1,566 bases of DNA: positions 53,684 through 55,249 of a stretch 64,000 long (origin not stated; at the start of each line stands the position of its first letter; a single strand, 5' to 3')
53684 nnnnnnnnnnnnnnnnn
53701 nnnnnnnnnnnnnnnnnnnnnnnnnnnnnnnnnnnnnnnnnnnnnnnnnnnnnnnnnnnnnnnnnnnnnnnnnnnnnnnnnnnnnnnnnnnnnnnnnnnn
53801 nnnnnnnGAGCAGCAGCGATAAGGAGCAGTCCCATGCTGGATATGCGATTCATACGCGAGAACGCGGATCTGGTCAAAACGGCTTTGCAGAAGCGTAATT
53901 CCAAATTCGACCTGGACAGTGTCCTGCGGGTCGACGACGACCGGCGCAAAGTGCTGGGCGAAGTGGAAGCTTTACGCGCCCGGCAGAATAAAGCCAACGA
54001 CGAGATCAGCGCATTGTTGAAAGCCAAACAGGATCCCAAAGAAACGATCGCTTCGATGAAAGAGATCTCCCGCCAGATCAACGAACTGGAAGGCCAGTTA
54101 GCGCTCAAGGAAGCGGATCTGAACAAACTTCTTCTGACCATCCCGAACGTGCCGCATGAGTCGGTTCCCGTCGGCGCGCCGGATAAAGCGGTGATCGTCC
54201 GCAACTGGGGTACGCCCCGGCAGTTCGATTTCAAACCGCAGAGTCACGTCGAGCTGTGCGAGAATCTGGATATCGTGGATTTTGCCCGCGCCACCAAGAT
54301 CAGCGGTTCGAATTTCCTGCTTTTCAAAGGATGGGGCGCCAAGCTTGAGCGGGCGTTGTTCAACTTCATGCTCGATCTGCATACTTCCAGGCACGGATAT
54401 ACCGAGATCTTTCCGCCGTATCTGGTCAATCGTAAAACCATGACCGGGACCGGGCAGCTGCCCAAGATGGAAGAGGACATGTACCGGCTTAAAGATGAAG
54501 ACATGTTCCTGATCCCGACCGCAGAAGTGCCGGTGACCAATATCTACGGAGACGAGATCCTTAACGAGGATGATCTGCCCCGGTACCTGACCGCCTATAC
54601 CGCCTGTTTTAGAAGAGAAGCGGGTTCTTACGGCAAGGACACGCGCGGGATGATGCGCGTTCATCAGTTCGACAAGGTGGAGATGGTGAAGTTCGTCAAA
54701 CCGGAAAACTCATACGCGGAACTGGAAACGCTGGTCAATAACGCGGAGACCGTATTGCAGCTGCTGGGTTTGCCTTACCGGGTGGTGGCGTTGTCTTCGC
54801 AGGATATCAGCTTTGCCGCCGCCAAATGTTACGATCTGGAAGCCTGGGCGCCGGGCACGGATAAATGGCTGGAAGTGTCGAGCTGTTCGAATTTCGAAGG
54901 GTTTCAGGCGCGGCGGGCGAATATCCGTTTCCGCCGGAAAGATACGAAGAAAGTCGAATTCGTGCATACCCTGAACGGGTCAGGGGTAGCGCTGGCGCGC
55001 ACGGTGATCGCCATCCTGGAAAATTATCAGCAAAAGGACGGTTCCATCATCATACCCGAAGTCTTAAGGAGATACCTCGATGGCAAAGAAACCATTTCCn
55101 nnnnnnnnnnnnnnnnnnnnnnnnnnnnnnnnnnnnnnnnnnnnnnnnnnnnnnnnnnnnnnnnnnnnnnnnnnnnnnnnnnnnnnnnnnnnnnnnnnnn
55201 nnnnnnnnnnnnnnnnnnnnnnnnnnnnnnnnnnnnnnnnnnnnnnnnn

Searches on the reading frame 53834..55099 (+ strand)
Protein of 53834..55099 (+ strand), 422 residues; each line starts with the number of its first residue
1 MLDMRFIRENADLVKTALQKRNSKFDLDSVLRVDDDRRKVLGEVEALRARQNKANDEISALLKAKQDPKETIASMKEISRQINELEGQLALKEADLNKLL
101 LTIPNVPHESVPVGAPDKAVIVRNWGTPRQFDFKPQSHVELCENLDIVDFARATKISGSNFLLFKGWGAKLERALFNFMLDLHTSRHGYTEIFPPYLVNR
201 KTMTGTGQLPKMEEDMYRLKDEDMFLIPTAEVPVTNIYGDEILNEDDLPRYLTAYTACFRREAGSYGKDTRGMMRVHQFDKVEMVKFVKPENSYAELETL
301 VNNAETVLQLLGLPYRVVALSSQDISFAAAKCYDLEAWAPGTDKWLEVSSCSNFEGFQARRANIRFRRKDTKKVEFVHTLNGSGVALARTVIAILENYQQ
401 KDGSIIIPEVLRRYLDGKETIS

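Call 13: search_protein_families(library=pfam, max_evalue=0.001, proteins=[window:53834-55099:+])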
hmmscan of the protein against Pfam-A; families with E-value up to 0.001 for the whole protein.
window:53834-55099:+ (422 aa): 2 families
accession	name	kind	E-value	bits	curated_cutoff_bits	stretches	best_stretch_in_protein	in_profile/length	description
PF00587.30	tRNA-synt_2b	-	1.3e-42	146.3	29.3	1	220-398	4-179/179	tRNA synthetase class II core domain (G, H, P, S and T)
PF02403.27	Seryl_tRNA_N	-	7.9e-27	94.1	28.2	1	1-107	1-108/108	Seryl-tRNA synthetase N-terminal domain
